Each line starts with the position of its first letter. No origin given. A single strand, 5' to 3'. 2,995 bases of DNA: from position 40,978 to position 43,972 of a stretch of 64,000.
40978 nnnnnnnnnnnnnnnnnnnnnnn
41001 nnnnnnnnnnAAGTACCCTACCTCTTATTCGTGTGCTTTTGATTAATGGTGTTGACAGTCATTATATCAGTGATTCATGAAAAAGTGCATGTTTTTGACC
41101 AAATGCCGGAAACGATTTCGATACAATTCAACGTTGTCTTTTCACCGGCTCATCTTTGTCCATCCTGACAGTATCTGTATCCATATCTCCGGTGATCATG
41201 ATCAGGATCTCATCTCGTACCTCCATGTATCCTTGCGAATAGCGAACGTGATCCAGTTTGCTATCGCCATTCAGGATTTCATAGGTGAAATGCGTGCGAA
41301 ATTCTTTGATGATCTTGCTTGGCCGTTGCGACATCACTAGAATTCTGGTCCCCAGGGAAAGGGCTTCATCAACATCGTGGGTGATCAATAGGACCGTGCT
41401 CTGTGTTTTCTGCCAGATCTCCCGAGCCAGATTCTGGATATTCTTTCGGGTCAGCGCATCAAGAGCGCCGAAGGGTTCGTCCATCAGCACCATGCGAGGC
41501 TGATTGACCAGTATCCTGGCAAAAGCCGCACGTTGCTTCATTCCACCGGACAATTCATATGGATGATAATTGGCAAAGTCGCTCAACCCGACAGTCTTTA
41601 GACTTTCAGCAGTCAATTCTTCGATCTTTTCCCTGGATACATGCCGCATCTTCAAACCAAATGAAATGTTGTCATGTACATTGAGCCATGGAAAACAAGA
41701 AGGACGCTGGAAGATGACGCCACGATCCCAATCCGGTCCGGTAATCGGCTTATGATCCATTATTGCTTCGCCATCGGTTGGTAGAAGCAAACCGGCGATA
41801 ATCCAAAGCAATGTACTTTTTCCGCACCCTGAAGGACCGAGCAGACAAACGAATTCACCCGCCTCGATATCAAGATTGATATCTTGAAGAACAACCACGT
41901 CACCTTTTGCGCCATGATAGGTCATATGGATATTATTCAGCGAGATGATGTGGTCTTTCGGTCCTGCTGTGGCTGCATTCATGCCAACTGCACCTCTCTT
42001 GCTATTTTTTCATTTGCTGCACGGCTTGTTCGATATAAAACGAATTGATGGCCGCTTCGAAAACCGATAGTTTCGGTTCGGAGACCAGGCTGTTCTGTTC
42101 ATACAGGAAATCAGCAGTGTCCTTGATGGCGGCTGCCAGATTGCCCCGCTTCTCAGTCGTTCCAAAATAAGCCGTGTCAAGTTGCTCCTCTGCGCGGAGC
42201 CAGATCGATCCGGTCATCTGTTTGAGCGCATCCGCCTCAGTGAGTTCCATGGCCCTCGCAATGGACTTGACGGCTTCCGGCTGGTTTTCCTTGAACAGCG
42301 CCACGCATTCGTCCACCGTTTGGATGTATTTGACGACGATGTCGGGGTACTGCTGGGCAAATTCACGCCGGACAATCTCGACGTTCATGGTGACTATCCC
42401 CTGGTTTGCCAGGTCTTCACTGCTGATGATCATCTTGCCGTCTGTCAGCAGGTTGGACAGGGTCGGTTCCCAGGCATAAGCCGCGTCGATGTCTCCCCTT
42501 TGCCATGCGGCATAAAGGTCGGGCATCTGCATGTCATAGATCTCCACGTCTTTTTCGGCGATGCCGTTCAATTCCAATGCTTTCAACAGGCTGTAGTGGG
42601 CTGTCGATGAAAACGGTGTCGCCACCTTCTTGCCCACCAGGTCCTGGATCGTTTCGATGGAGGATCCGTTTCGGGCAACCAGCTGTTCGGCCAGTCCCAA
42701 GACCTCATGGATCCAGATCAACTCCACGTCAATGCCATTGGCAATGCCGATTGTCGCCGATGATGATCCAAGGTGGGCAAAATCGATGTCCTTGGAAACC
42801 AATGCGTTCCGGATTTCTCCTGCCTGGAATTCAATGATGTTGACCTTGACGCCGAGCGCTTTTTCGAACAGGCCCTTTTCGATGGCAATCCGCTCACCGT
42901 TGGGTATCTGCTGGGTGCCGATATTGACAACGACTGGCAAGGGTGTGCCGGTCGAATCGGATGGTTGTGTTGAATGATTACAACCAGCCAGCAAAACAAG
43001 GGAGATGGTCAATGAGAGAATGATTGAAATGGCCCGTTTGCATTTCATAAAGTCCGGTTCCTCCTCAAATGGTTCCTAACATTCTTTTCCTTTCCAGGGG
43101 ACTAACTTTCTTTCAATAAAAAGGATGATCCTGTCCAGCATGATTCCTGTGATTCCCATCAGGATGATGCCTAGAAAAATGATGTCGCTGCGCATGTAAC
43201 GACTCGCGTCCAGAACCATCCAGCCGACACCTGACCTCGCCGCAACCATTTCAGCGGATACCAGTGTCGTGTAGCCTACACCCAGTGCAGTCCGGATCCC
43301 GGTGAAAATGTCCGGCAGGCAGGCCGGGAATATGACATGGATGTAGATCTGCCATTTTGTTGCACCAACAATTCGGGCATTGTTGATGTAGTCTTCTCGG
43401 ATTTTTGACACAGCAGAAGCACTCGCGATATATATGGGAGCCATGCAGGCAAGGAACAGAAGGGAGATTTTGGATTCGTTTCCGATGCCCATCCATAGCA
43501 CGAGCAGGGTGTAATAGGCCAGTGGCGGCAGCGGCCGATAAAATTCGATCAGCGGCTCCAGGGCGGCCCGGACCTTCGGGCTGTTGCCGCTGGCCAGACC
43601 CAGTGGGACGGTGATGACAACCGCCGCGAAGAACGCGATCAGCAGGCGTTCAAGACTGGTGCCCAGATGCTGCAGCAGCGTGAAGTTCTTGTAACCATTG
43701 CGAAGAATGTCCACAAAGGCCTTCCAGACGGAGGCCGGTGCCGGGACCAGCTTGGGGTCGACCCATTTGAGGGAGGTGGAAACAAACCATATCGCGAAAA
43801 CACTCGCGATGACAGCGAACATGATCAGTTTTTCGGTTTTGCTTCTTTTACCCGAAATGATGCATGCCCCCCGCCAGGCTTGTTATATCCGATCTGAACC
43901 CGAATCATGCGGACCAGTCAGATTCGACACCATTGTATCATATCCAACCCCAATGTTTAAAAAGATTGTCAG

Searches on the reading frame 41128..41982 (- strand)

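Call 22: search_protein_families(library=pfam, proteins=[window:41128-41982:-], max_evalue=0.00001)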
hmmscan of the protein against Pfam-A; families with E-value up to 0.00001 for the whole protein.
window:41128-41982:- (284 aa): 1 family
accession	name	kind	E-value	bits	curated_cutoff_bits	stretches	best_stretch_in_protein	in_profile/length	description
PF00005.33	ABC_tran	-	1.1e-30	107.5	25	1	32-171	1-136/137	ABC transporter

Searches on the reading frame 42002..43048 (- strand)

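Call 22: search_protein_families(library=pfam, proteins=[window:42002-43048:-], max_evalue=0.00001)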
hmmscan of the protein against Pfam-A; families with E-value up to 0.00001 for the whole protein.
window:42002-43048:- (348 aa): 4 families
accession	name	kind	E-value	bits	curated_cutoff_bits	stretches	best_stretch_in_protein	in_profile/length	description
PF04069.17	OpuAC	-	9.5e-18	65.2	21.2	1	41-246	3-227/257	Substrate binding domain of ABC-type glycine betaine transport system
PF09084.16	NMT1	-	1.2e-16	61.7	20.5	1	54-258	9-215/216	NMT1/THI5 like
PF13379.11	NMT1_2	-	3.1e-13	50.6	24.7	1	54-264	23-248/252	NMT1-like family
PF12974.12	Phosphonate-bd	-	9e-08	32.2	27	1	62-219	24-196/242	ABC transporter, phosphonate, periplasmic substrate-binding protein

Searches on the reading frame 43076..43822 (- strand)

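Call 22: search_protein_families(library=pfam, proteins=[window:43076-43822:-], max_evalue=0.00001)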
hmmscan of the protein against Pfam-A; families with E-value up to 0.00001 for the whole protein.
window:43076-43822:- (248 aa): 1 family
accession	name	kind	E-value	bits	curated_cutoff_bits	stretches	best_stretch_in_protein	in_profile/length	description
PF00528.27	BPD_transp_1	-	1.3e-23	84.1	26.4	1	72-240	2-182/184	Binding-protein-dependent transport system inner membrane component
